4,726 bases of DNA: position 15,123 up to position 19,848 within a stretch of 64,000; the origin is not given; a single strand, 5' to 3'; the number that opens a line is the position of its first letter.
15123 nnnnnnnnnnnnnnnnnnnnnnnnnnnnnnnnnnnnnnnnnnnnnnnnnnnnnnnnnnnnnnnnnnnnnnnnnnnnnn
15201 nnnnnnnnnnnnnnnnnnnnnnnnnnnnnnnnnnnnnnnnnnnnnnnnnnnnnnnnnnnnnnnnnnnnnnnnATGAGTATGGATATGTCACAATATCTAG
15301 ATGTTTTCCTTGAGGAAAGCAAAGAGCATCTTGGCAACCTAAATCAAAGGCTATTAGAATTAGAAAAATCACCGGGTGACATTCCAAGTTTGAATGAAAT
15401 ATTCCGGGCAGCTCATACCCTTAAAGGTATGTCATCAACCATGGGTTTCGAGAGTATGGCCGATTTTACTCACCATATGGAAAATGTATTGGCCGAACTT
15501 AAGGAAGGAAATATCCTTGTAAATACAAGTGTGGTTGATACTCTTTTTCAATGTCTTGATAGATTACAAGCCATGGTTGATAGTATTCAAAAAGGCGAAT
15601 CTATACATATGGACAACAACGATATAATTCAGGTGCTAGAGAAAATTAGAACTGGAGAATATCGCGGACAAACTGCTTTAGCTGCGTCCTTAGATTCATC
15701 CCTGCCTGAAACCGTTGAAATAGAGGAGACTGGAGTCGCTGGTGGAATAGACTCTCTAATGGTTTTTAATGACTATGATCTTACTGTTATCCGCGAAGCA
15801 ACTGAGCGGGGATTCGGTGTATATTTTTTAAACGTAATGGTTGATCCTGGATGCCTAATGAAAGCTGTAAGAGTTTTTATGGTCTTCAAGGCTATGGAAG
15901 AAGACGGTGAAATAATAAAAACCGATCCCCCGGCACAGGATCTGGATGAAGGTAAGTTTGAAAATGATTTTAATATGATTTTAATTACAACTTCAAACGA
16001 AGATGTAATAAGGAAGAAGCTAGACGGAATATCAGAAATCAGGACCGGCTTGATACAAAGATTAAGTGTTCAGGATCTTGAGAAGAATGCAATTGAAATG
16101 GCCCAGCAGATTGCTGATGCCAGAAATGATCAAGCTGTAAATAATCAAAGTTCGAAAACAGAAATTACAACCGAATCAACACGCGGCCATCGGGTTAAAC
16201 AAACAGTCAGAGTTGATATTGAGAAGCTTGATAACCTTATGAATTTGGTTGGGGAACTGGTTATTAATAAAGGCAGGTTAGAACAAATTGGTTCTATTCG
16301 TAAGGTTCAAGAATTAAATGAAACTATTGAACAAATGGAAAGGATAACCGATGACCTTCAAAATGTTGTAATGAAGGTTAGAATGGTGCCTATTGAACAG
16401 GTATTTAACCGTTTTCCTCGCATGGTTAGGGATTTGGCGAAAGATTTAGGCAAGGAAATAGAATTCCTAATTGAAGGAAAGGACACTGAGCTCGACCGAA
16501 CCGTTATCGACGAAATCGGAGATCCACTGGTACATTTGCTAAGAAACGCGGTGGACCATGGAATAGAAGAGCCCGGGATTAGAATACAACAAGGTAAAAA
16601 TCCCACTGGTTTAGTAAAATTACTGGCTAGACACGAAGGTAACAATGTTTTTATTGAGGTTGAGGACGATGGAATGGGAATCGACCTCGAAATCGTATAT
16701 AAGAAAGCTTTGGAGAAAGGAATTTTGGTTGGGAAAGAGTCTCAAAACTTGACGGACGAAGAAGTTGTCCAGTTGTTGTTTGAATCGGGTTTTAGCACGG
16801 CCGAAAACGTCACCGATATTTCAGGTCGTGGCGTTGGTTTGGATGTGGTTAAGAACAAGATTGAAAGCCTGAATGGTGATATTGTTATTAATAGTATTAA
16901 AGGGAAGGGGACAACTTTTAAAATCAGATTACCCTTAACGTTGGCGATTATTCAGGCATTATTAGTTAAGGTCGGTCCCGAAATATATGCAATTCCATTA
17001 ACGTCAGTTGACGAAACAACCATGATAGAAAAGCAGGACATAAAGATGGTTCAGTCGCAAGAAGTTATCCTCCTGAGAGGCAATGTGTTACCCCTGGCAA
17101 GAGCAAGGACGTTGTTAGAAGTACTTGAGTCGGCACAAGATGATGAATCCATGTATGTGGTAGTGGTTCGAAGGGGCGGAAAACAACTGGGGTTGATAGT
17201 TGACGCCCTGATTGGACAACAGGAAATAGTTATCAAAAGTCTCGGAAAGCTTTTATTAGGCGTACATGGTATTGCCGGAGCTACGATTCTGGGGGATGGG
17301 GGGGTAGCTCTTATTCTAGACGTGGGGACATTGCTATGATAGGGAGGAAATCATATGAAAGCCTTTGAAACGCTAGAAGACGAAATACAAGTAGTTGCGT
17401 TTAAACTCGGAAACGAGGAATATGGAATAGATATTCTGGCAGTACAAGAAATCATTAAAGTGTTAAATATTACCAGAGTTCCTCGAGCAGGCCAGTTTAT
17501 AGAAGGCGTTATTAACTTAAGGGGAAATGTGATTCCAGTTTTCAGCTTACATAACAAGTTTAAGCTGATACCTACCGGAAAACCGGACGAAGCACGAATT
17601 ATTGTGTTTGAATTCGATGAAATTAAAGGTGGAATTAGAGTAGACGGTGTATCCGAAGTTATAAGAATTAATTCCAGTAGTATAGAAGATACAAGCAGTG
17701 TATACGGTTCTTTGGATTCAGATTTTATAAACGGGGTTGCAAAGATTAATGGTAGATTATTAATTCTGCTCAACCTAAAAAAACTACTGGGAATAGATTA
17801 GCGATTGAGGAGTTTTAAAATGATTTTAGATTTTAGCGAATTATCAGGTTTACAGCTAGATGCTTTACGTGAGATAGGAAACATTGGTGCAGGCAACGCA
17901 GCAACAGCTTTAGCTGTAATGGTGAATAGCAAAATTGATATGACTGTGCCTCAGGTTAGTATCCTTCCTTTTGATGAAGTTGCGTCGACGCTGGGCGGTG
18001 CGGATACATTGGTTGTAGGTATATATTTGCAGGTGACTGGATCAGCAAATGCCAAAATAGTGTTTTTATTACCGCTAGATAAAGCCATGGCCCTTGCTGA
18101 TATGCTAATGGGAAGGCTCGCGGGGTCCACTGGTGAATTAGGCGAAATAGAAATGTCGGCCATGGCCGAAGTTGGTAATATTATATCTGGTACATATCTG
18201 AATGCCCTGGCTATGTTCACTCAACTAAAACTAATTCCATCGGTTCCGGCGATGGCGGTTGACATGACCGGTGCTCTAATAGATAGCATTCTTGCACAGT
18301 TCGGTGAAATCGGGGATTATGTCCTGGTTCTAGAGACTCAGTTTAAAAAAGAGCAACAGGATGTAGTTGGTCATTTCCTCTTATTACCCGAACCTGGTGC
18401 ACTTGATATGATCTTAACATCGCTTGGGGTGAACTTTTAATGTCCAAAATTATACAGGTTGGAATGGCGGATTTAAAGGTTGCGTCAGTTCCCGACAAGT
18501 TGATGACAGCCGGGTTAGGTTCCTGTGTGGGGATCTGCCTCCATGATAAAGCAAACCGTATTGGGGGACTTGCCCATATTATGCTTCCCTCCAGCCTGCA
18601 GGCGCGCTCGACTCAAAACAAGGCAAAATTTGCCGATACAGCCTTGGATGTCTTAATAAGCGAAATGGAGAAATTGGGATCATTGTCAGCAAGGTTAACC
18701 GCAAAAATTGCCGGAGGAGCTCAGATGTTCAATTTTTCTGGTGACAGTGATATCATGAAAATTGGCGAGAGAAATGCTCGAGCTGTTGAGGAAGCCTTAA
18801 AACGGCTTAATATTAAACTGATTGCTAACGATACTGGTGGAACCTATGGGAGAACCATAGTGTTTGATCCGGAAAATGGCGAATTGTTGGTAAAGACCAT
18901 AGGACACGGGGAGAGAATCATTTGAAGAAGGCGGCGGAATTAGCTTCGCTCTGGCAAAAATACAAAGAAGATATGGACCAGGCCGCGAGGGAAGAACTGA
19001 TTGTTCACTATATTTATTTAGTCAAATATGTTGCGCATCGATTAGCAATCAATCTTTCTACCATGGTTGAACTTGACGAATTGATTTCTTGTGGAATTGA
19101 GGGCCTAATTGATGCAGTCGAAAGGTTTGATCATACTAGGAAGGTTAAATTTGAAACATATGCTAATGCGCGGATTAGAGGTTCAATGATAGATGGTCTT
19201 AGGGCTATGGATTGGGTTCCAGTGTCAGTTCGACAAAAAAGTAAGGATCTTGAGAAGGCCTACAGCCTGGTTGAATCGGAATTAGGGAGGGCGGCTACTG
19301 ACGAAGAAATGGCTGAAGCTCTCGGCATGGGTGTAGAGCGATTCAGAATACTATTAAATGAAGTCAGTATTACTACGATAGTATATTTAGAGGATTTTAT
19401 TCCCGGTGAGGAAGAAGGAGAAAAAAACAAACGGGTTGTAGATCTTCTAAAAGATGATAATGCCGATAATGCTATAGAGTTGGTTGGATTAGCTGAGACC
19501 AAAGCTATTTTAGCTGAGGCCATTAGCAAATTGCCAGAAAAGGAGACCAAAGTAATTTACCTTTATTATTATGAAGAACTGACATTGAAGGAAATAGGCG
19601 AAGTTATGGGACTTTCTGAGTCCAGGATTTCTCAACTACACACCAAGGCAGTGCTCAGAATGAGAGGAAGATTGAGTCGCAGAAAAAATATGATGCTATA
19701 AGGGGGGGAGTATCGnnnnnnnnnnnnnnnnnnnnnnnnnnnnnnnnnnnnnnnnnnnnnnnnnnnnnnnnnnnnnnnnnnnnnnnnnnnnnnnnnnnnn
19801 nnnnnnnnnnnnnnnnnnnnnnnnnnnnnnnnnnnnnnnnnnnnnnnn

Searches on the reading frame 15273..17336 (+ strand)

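Call 24: search_protein_families(library=pfam, proteins=[window:15273-17336:+], max_evalue=0.00001)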
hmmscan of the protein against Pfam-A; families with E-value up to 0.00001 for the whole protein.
window:15273-17336:+ (688 aa): 5 families
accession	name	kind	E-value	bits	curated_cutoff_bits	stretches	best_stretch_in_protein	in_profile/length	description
PF01584.24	CheW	-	5.1e-28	97.9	23.5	1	561-688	1-134/138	CheW-like domain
PF07194.16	P2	-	5e-25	87.8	23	1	183-257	1-75/81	P2 response regulator binding domain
PF02895.20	H-kinase_dim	-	4.3e-20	72.4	23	1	310-369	2-68/68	Signal transducing histidine kinase, homodimeric domain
PF01627.28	Hpt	-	6.4e-19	68.4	24.6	1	7-100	1-83/84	Hpt domain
PF02518.31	HATPase_c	-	1.1e-17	64.9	26.4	1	417-556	4-110/111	Histidine kinase-, DNA gyrase B-, and HSP90-like ATPase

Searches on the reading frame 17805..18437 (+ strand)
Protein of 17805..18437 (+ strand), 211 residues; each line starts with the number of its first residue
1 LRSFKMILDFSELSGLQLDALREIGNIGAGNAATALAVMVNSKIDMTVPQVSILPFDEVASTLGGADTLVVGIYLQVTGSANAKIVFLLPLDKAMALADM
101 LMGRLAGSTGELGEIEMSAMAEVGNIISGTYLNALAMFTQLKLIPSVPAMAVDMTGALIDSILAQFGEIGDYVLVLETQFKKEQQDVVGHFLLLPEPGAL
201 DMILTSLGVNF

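Call 24: search_protein_families(library=pfam, proteins=[window:17805-18437:+], max_evalue=0.00001)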
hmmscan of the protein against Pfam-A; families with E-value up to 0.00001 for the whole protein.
window:17805-18437:+ (211 aa): 2 families
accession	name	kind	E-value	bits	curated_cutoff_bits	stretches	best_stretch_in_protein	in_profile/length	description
PF04509.17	CheC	-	4.6e-22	78.1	22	2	17-53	2-38/38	CheC-like family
PF13690.11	CheX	-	2.5e-07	31.1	27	0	75-139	5-65/94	Chemotaxis phosphatase CheX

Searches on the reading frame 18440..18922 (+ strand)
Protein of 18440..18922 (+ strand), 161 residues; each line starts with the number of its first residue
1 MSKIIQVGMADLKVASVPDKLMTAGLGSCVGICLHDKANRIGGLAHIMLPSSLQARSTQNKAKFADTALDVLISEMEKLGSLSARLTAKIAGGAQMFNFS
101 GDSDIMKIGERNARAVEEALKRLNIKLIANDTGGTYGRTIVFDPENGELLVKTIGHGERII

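Call 24: search_protein_families(library=pfam, proteins=[window:18440-18922:+], max_evalue=0.00001)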
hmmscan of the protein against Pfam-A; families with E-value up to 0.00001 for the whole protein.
window:18440-18922:+ (161 aa): 1 family
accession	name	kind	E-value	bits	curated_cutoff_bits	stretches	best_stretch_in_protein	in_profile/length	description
PF03975.18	CheD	-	5.5e-38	129.9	25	1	48-153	1-108/108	CheD chemotactic sensory transduction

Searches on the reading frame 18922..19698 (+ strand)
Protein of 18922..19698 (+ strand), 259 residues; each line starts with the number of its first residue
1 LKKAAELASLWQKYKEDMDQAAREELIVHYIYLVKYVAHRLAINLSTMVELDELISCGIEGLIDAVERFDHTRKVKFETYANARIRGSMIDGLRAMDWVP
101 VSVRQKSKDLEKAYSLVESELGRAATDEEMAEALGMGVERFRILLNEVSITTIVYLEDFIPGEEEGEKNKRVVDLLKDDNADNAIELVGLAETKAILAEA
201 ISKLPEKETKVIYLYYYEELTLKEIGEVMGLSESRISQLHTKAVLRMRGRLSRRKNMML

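Call 24: search_protein_families(library=pfam, proteins=[window:18922-19698:+], max_evalue=0.00001)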
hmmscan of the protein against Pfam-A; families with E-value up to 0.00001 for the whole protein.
window:18922-19698:+ (259 aa): 4 families
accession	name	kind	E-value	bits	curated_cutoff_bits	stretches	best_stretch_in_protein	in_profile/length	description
PF04545.22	Sigma70_r4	-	8.5e-20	70.5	24.1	1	200-248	1-49/50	Sigma-70, region 4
PF04542.20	Sigma70_r2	-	1.1e-11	44.8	24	1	26-98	1-70/71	Sigma-70 region 2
PF08281.18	Sigma70_r4_2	-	1.4e-10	41.1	25.7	1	196-246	3-53/54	Sigma-70, region 4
PF04539.22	Sigma70_r3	-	2.2e-06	28.1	25.3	0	109-158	5-54/78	Sigma-70 region 3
